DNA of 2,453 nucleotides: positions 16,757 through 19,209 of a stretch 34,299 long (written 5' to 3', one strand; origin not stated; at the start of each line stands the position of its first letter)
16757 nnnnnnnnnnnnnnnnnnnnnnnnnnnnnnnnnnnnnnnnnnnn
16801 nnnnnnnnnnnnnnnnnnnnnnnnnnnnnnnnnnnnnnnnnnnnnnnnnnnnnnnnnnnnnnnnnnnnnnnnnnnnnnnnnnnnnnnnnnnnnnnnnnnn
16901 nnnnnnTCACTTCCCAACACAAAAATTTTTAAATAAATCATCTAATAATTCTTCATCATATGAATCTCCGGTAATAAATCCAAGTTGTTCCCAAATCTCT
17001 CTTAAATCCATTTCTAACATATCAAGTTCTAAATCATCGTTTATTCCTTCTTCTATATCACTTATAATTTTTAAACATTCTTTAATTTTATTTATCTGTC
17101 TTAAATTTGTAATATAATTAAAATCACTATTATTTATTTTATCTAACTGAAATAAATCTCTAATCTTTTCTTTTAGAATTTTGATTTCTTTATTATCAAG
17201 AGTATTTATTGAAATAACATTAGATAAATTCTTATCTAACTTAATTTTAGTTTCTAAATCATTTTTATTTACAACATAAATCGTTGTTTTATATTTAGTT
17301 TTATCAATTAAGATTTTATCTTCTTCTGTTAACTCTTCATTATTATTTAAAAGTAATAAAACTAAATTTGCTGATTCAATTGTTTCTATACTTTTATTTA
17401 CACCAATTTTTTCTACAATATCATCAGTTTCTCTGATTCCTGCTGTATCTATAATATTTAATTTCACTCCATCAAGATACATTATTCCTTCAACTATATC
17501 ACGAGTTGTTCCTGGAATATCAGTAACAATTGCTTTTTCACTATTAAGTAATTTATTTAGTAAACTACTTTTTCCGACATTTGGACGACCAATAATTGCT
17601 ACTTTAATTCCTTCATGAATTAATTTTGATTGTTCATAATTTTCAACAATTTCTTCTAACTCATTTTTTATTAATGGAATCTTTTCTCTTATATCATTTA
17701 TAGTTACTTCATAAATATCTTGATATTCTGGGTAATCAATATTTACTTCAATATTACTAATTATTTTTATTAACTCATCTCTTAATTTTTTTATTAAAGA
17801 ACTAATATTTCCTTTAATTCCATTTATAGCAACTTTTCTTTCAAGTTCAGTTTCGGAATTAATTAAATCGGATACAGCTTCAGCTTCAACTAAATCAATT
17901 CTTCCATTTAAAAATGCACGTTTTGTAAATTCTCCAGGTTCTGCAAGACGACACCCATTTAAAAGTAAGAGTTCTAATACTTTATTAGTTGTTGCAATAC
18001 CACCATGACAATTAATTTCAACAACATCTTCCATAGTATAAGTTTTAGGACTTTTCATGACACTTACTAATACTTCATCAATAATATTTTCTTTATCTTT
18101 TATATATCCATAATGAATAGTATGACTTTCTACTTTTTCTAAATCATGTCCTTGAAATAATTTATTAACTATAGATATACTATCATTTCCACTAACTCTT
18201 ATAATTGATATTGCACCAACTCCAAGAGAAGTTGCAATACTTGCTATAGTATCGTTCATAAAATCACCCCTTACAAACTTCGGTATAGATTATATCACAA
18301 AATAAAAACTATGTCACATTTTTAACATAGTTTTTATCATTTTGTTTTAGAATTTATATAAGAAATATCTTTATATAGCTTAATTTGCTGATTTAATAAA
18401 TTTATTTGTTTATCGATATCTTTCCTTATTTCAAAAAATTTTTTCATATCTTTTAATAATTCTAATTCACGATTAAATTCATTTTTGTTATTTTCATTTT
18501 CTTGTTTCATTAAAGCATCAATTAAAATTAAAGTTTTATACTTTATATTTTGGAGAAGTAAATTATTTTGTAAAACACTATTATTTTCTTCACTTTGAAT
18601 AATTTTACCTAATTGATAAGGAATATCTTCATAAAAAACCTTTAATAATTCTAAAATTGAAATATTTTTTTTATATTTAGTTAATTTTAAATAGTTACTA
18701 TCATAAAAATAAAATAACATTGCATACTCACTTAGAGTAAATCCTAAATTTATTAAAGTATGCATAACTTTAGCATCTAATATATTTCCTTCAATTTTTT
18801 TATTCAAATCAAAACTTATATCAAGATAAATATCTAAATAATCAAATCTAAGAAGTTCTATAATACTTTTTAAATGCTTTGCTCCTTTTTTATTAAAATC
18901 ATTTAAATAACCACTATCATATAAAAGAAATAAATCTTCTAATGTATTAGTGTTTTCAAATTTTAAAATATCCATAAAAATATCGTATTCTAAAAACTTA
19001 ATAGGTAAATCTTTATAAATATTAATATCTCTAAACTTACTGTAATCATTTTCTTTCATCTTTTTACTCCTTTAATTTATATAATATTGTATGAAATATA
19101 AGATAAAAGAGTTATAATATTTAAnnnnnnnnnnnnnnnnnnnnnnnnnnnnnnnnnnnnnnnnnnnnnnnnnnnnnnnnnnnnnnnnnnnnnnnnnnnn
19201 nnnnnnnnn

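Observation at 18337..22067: Self-contained accessory insertion at the jag/mnmE junction, built around a translationally coupled nucleotidyltransferase and AP-superfamily phosphodiesterase pair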

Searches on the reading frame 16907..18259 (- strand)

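Call 3: search_protein_families(library=pfam, proteins=[window:16907-18259:-], max_evalue=0.1)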
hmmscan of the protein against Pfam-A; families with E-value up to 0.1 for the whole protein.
window:16907-18259:- (450 aa): 10 families
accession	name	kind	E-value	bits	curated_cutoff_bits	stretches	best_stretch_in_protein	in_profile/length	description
PF12631.12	MnmE_helical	-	3.3e-52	178.1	40.1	1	123-447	1-211/211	MnmE helical domain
PF10396.14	TrmE_N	-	1.7e-43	148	29.8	1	4-120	1-117/117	GTP-binding protein TrmE N-terminus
PF01926.29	MMR_HSR1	-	3.1e-27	95.4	21.9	1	219-332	1-113/113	50S ribosome-binding GTPase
PF02421.24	FeoB_N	-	4.5e-09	36.4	27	1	219-335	2-117/156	Ferrous iron transport protein B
PF00071.28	Ras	-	0.00042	20.4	21.6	1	219-337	1-118/162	Ras family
PF00009.33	GTP_EFTU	-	0.00077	19.5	26.5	0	260-348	64-146/188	Elongation factor Tu GTP binding domain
PF08477.19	Roc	-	0.001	19.7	27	1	219-281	1-72/119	Ras of Complex, Roc, domain of DAPkinase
PF00350.29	Dynamin_N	-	0.0025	18.3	27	1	220-252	1-33/168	Dynamin family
PF03193.22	RsgA_GTPase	-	0.0096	16.2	30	1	214-251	104-140/174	RsgA GTPase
PF13479.12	AAA_24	-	0.036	14.3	27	1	217-250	2-32/195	AAA domain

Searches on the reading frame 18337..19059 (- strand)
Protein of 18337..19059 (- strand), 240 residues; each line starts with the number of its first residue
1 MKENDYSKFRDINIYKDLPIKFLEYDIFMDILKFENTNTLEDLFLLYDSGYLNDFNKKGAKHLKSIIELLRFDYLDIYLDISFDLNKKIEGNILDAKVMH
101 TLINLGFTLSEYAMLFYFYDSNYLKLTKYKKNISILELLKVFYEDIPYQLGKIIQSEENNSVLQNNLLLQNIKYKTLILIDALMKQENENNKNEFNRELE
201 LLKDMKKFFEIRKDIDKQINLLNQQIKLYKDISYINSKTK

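Call 3: search_protein_families(library=pfam, proteins=[window:18337-19059:-], max_evalue=0.1)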
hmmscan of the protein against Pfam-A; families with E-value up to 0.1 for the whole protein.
window:18337-19059:- (240 aa): 1 family
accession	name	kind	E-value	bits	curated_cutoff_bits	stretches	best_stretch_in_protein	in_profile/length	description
PF08491.16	SE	-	0.049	13.1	20.1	1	177-225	152-200/276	Squalene epoxidase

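Call 4: search_protein_families(library=padloc, proteins=[window:18337-19059:-], max_evalue=0.1)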
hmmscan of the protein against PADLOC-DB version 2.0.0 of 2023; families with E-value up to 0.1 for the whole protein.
window:18337-19059:- (240 aa): 0 families

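Call 5: search_protein_families(library=ncbifam, proteins=[window:18337-19059:-], max_evalue=0.1)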
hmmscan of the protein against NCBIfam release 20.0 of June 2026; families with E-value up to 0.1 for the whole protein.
window:18337-19059:- (240 aa): 0 families

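Call 60: search_protein_families(library=phrogs, proteins=[window:18337-19059:-], max_evalue=0.01)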
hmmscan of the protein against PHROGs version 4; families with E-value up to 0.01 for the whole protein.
window:18337-19059:- (240 aa): 0 families
